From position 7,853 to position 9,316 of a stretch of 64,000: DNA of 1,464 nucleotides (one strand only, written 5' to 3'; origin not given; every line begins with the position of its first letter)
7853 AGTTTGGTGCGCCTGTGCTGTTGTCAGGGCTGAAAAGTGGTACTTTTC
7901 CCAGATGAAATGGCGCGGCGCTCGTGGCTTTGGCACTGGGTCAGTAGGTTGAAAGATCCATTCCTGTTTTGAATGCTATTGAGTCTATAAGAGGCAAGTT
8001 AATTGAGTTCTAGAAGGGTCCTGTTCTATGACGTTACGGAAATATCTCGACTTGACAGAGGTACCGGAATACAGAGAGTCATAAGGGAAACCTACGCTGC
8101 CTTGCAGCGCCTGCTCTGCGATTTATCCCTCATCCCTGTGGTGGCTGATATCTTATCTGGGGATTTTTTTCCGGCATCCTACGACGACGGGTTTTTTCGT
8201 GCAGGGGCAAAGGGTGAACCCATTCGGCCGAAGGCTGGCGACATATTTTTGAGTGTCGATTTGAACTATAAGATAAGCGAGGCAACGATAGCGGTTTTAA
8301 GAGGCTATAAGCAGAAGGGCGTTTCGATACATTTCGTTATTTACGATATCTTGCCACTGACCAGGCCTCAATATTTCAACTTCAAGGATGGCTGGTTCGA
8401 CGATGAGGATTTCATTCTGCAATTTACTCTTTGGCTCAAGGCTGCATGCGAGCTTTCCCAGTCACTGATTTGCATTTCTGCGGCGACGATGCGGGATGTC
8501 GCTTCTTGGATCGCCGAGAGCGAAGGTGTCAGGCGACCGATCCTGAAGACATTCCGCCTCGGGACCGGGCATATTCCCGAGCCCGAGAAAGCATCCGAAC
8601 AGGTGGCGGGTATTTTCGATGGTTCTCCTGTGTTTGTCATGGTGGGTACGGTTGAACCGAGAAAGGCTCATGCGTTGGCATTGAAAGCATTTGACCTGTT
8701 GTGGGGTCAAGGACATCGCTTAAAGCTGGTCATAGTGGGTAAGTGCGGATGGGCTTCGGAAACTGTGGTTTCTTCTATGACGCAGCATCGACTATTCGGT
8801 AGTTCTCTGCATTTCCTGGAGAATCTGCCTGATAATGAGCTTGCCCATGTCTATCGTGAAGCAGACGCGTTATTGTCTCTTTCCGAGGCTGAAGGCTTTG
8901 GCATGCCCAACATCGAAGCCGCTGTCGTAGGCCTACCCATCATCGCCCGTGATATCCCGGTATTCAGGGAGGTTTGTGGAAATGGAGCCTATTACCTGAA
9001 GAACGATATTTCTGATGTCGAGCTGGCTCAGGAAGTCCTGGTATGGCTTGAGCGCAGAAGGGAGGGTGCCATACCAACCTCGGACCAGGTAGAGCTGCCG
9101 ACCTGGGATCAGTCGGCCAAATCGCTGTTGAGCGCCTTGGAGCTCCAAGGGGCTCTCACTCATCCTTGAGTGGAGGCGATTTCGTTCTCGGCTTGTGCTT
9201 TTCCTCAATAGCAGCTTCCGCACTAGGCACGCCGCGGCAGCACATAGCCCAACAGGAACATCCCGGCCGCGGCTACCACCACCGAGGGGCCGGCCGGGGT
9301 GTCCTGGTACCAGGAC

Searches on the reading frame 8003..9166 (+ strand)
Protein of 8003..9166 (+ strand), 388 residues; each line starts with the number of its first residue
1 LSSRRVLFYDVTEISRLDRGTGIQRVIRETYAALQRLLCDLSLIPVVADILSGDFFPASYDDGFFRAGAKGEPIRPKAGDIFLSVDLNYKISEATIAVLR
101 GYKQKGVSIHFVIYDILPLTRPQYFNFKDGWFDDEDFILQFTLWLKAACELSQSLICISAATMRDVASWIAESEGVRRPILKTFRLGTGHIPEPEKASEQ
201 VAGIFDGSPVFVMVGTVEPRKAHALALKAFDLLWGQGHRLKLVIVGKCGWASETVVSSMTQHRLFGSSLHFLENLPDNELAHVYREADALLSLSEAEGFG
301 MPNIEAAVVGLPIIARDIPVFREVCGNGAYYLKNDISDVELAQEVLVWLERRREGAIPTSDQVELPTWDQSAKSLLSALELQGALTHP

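Call 71: search_protein_families(library=pfam, proteins=[window:8003-9166:+], max_evalue=0.01)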
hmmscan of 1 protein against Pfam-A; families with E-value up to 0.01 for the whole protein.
window:8003-9166:+ (388 aa): 3 families
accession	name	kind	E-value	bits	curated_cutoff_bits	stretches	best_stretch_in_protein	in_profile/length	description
PF00534.26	Glycos_transf_1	-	7.6e-27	94.4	26.4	1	198-351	5-158/172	Glycosyl transferases group 1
PF13692.12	Glyco_trans_1_4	-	6.5e-16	59.3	27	1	209-348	2-139/142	Glycosyl transferases group 1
PF20706.3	GT4-conflict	-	5.5e-06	26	26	1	202-315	193-310/385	Family 4 Glycosyltransferase in conflict systems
